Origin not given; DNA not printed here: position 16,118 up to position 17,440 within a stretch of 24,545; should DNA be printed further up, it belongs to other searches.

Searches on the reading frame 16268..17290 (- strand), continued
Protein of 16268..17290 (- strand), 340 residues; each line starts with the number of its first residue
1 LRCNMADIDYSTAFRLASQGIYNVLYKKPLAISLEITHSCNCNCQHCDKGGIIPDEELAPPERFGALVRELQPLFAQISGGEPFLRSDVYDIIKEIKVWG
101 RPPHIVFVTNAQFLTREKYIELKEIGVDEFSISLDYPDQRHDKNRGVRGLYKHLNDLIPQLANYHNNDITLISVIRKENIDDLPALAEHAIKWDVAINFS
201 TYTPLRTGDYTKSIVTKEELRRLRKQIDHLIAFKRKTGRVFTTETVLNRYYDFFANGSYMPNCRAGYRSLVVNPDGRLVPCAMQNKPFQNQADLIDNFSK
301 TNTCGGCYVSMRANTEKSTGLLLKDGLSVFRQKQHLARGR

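Call 75: search_protein_families(library=ncbifam, proteins=[L009:7103-8131:+, L017:2090-2773:+, L052:5396-6001:+, L052:7728-8672:+, L040:5060-5989:+, L048:7146-7748:+, L048:4834-5988:+], max_evalue=0.00001)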
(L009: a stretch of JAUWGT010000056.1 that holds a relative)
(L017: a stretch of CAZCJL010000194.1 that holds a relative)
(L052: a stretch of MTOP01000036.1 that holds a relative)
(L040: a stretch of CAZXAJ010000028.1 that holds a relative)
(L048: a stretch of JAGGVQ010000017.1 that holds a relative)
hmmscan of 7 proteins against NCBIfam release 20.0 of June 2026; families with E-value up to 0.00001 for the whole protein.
L009:7103-8131:+ (342 aa): 2 families
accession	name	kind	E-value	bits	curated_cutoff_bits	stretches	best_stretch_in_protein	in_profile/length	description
TIGR00374.1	TIGR00374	subfamily_domain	6.3e-30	104.7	43.2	1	20-333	3-311/323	flippase-like domain-containing protein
NF053789.1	GlcN_PG_flip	equivalog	3e-18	66.2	320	1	18-334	8-316/327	glucosaminyl phosphatidylglycerol flippase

L017:2090-2773:+ (227 aa): 0 families

L052:5396-6001:+ (201 aa): 3 families
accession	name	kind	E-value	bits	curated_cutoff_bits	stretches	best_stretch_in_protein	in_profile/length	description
NF040950.1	archin_ph_syn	equivalog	2.3e-09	37.4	180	1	10-103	22-115/191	archaetidylinositol phosphate synthase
NF053678.1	ClpnSynClsA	equivalog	4.3e-07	30.3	240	1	14-89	6-81/180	cardiolipin synthase ClsA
TIGR00560.1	pgsA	equivalog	2e-06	28.4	109.1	1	14-115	4-110/183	CDP-diacylglycerol--glycerol-3-phosphate 3-phosphatidyltransferase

L052:7728-8672:+ (314 aa): 11 families
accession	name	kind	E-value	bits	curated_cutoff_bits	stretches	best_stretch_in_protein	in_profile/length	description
NF009604.0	PRK13057.1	equivalog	3.2e-23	82.2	274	1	12-310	7-296/302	lipid kinase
NF009602.0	PRK13054.1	equivalog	6.7e-23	81.2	284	1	62-310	51-294/301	lipid kinase YegS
NF009874.0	PRK13337.1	equivalog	1.2e-22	80.2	385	1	50-243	41-225/305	diacylglycerol kinase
TIGR00147.1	TIGR00147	subfamily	8.4e-22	77.5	118.65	1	18-310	6-296/296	YegS/Rv2252/BmrU family lipid kinase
NF002033.0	PRK00861.1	subfamily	5e-21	74.6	293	1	14-155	11-151/328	putative lipid kinase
TIGR03702.1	lip_kinase_YegS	equivalog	4.5e-16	58.8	387.45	1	63-142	48-127/295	lipid kinase YegS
NF009603.0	PRK13055.1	subfamily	4e-15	55.6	342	1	62-163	54-153/335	diacylglycerol kinase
NF009025.0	PRK12361.1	equivalog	7.2e-15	54.2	505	1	13-143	241-372/546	hypothetical protein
NF009605.0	PRK13059.1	equivalog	1.1e-11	44.3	313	1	64-246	53-225/295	putative lipid kinase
NF008882.0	PRK11914.1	equivalog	2.2e-10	40.2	302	1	46-142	44-136/306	diacylglycerol kinase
NF040993.1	MamU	equivalog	4.7e-09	36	400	1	62-155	54-144/296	lipid kinase MamU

L040:5060-5989:+ (309 aa): 13 families
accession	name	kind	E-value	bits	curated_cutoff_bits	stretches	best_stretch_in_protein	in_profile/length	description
TIGR01983.1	UbiG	equivalog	1.7e-14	53.6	102.95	1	104-204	46-153/228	bifunctional 2-polyprenyl-6-hydroxyphenol methylase/3-demethylubiquinol 3-O-methyltransferase UbiG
NF045667.1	MTase_DVU1556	equivalog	4.2e-13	49.2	155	1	93-203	9-120/213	DVU_1556 family methyltransferase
TIGR02081.1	metW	equivalog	3.2e-09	36.6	189.5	1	105-195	11-103/194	methionine biosynthesis protein MetW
NF043040.1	corrin_prot_MT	hypoth_equivalog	5.5e-09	35.8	180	1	99-224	32-166/216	corrinoid protein-associated methyltransferase CpaM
NF041537.1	ArsM_AhpD_UU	exception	3.9e-08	32.5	510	1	106-251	75-229/345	arsenite methyltransferase/AhpD domain selenoprotein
NF041536.1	ArsM_DUF2284_UU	exception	5.1e-08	31.7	575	1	104-206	73-184/459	arsenite methyltransferase/DUF2284 domain selenoprotein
NF008686.0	PRK11705.1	equivalog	1.3e-06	27.7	400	1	105-204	165-267/383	cyclopropane fatty acyl phospholipid synthase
TIGR02752.1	MenG_heptapren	equivalog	2.7e-06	27.1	419.85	1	71-201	13-148/231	demethylmenaquinone methyltransferase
TIGR02072.1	BioC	equivalog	3.4e-06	27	184.95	0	107-204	34-134/244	malonyl-ACP O-methyltransferase BioC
TIGR04345.1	ovoA_Cterm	equivalog_domain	4.1e-06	26.5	170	0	167-205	134-172/242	putative 4-mercaptohistidine N1-methyltransferase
TIGR00452.1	TIGR00452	equivalog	6.9e-06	25.1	275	0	108-252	118-270/316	tRNA 5-methoxyuridine(34)/uridine 5-oxyacetic acid(34) synthase CmoB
NF001243.0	PRK00216.1-4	equivalog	7.6e-06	25.4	235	0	71-201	15-150/237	demethylmenaquinone methyltransferase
NF047649.1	MTase_UXPK_star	exception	8.2e-06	25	460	0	106-202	76-181/283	methyltransferase/UXPK-star double selenoprotein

L048:7146-7748:+ (200 aa): 8 families
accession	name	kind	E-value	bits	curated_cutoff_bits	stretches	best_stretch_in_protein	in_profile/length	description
NF040950.1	archin_ph_syn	equivalog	1.3e-46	158.9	180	1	3-189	1-189/191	archaetidylinositol phosphate synthase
NF045883.1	PIPSynth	equivalog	1.7e-43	148.7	170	1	10-191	6-196/197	phosphatidylinositol phosphate synthase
NF052561.1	PIPSynBT1523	equivalog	5.6e-35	121.1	350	1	13-165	11-173/232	hypothetical protein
NF041135.1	IPPtranDIPPsyn_Thcocales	equivalog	2.2e-15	56.6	580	1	6-189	234-418/419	bifunctional L-myo-inositol-1-phosphate cytidylyltransferase/CDP-L-myo-inositol myo-inositolphosphotransferase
TIGR00560.1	pgsA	equivalog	1.3e-10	42.1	109.1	1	28-181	3-161/183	CDP-diacylglycerol--glycerol-3-phosphate 3-phosphatidyltransferase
TIGR00473.1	pssA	equivalog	1.3e-08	35.1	107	1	40-125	8-93/153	CDP-diacylglycerol--serine O-phosphatidyltransferase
NF053678.1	ClpnSynClsA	equivalog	2.1e-08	34.6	240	1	28-104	5-82/180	cardiolipin synthase ClsA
NF008090.0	PRK10832.1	equivalog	3.1e-07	30.6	304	1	33-151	13-130/182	CDP-diacylglycerol--glycerol-3-phosphate 3-phosphatidyltransferase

L048:4834-5988:+ (384 aa): 31 families (the best 25 are shown)
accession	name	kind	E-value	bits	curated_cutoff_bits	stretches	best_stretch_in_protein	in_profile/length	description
NF047880.1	glyco_SdgA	exception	2.2e-24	85.9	800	1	177-378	287-487/488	serine-aspartate repeat adhesin O-glycosyltransferase SdgA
NF041010.1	glycosy_Agl16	equivalog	2.9e-22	79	575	1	148-377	122-347/352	glycosylation protein Agl16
TIGR04063.1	stp3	hypoth_equivalog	2.8e-20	72.6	442.05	1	91-377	85-391/397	TIGR04063 family PEP-CTERM/XrtA system glycosyltransferase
TIGR03999.1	thiol_BshA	equivalog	5.5e-20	71.6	273.7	1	182-377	165-369/375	N-acetyl-alpha-D-glucosaminyl L-malate synthase BshA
NF041876.1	EPS_EpsE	equivalog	9.6e-20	71.2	400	1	183-368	185-383/389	exopolysaccharide biosynthesis GT4 family glycosyltransferase EpsE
TIGR03088.1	stp2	hypoth_equivalog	4.2e-18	65.5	409.05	1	39-378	29-370/374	TIGR03088 family PEP-CTERM/XrtA system glycosyltransferase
NF046085.1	XrtY_assoc_Gly1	equivalog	2.2e-15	56.4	400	1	155-377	154-380/387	XrtY-associated glycosyltransferase XYAG1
NF047881.1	glyco_SdgB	exception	2.4e-15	56.2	800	1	186-379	297-494/496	serine-aspartate repeat adhesin O-glycosyltransferase SdgB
NF007396.0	PRK09922.1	equivalog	3.2e-15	55.8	385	1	167-322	141-300/361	lipopolysaccharide 1,6-galactosyltransferase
TIGR02918.1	TIGR02918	equivalog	7.6e-15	54.6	574.6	1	185-346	298-459/500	accessory Sec system glycosyltransferase GtfA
NF038295.1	EPS_HpsP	equivalog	1.9e-14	53.5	550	1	199-373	200-379/388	hormogonium polysaccharide biosynthesis glycosyltransferase HpsP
TIGR02149.1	glgA_Coryne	subfamily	3.8e-14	52.6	302.4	1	181-377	166-386/391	glycogen synthase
NF038229.1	Glyco4_Geo_Pelo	equivalog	7.6e-13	48.2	400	1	183-379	132-334/338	GPMC system family 4 glycosyltransferase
TIGR04005.1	wcaL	equivalog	2.7e-12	46.3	537.6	1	179-373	192-398/406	colanic acid biosynthesis glycosyltransferase WcaL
NF050063.1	ProtGlycPglJ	equivalog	4.9e-12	45.7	500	1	184-347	168-333/363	N-acetylgalactosamine-N,N'-diacetylbacillosaminyl-diphospho-undecaprenol 4-alpha-N-acetylgalactosaminyltransferase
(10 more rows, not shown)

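Call 80: search_protein_families(library=pfam, proteins=[L048:1258-3057:+, L048:3650-4774:+, L048:7736-9007:+, L048:9033-9926:-, L048:9923-10963:-, L032:8503-9099:+, L032:9103-10215:+, L032:6999-8393:-, L045:6993-9926:+, L062:7021-8760:+], max_evalue=0.0001)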
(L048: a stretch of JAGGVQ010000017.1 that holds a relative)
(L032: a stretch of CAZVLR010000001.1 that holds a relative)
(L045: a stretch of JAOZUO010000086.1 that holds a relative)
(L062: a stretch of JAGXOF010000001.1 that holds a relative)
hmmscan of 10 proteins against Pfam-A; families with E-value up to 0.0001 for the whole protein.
L048:1258-3057:+ (599 aa): 7 families
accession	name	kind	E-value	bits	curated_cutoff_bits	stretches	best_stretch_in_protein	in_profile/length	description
PF11987.13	IF-2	-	2e-38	131.3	27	1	381-492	6-117/117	Translation-initiation factor 2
PF00009.33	GTP_EFTU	-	4.8e-35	121.3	26.5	1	114-269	6-183/188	Elongation factor Tu GTP binding domain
PF22042.2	EF-G_D2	-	8.5e-29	99.9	27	1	284-362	1-82/84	Elongation factor G domain 2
PF04760.21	IF2_N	-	7.8e-15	54.8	25.3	1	36-85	2-52/53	Translation initiation factor IF-2, N-terminal region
PF01926.29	MMR_HSR1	-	1.3e-10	41.8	21.9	1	114-219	2-113/113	50S ribosome-binding GTPase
PF03144.31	GTP_EFTU_D2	-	7.9e-09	36.3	30.3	1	524-590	2-72/73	Elongation factor Tu domain 2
PF00025.27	Arf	-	9.6e-06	25.6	22.3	1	117-268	20-170/174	ADP-ribosylation factor family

L048:3650-4774:+ (374 aa): 1 family
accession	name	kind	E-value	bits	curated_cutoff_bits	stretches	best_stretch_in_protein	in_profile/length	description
PF01658.22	Inos-1-P_synth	-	1.8e-37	128.2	27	1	191-299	1-107/107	Myo-inositol-1-phosphate synthase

L048:7736-9007:+ (423 aa): 1 family
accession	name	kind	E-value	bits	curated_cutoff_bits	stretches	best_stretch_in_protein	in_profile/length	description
PF00709.27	Adenylsucc_synt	-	7.2e-177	588.7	27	1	5-421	1-416/416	Adenylosuccinate synthetase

L048:9033-9926:- (297 aa): 1 family
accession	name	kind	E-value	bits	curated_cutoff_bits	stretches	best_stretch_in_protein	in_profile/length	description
PF00701.28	DHDPS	-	8.9e-94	313.9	22.1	1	5-285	3-284/289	Dihydrodipicolinate synthetase family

L048:9923-10963:- (346 aa): 2 families
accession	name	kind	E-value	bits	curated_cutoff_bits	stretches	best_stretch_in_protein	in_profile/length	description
PF02774.23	Semialdhyde_dhC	-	1.3e-53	182.3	26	1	138-318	1-184/184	Semialdehyde dehydrogenase, dimerisation domain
PF01118.30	Semialdhyde_dh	-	6.3e-38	130.3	26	1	5-119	1-120/121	Semialdehyde dehydrogenase, NAD binding domain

L032:8503-9099:+ (198 aa): 1 family
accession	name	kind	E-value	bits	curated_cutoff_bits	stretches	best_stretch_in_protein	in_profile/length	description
PF04138.20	GtrA_DPMS_TM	-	8.9e-22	77.9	26.1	1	68-196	1-117/117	GtrA/DPMS, transmembrane domain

L032:9103-10215:+ (370 aa): 8 families
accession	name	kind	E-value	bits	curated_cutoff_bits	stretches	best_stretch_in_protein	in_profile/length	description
PF13177.12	DNA_pol3_delta2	-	6.2e-50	169.8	27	1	18-178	1-160/161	DNA polymerase III, delta subunit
PF00004.35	AAA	-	1.6e-14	54.9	21.2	1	40-173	2-126/131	ATPase family associated with various cellular activities (AAA)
PF12169.13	DNA_pol3_gamma3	-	2.8e-13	50.3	24.4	1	237-367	1-128/143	DNA polymerase III subunits gamma and tau domain III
PF22608.2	DNAX_ATPase_lid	-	4.3e-13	49.3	27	1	183-229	2-48/49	DNA polymerase III clamp loader subunit, ATPase lid domain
PF05496.18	RuvB_N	-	3.2e-07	30.7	27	1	9-65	2-62/159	Holliday junction DNA helicase RuvB P-loop domain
PF03215.21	Rad17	-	7.9e-06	26.4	23.8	1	5-65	10-74/186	Rad17 P-loop domain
PF13401.12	AAA_22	-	1.3e-05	25.9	27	1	43-154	12-120/130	AAA domain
PF21960.2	RCF1-5-like_lid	-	8.4e-05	22.9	27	0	186-217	2-34/43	RCF1/5-like, AAA+ ATPase lid domain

L032:6999-8393:- (464 aa): 6 families
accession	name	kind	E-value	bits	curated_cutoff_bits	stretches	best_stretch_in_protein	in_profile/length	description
PF01406.26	tRNA-synt_1e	-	8.7e-119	396.8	27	1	15-314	2-300/301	tRNA synthetases class I (C) catalytic domain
PF09334.17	tRNA-synt_1g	-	1.7e-15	57.1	20.1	2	35-149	13-128/391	tRNA synthetases class I (M)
PF09190.17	DALR_2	-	1.8e-09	38.4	22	1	350-398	1-48/57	DALR domain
PF23493.1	CysS_C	-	6.8e-08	32.9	23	1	414-458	3-47/51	Cysteinyl-tRNA ligase anticodon binding domain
PF00133.28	tRNA-synt_1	-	8e-08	31.9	22.7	1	207-300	317-408/414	tRNA synthetases class I (I, L, M and V)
PF01921.24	tRNA-synt_1f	-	4.9e-06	26.1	27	1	260-337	275-351/360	tRNA synthetases class I (K)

L045:6993-9926:+ (977 aa): 4 families
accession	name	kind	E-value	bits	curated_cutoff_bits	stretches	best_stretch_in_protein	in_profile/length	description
PF03176.21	MMPL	-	1.3e-32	113.5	20.5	1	220-438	104-326/333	MMPL family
PF00873.25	ACR_tran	-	2.3e-05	22.8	28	0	221-413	294-486/1021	AcrB/AcrD/AcrF family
PF12349.14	Sterol-sensing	-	8e-05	23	22.3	1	289-418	9-138/153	Sterol-sensing domain of SREBP cleavage-activation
PF04608.18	PgpA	-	8.4e-05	23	28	1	826-923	2-100/141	Phosphatidylglycerophosphatase A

L062:7021-8760:+ (579 aa): 2 families
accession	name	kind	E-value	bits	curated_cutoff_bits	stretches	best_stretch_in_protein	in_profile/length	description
PF02463.25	SMC_N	-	3.4e-14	53.2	40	1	15-526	17-214/220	RecF/RecN/SMC N terminal domain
PF13476.12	AAA_23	-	8.9e-08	33.4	27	1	5-248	2-155/201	AAA domain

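Call 83: search_protein_families(library=padloc, proteins=[window:16268-17278:-], max_evalue=0.001)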
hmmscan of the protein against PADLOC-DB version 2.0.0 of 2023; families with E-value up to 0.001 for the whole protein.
window:16268-17278:- (336 aa): 2 families
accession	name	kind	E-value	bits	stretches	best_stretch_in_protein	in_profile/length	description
PDLC02904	pVip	-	2.4e-10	38.4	1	25-179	2-158/262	Viperins associated with kinases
PDLC02903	pVip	-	2.5e-10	38.3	1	28-177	2-151/257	Viperins not associated with kinases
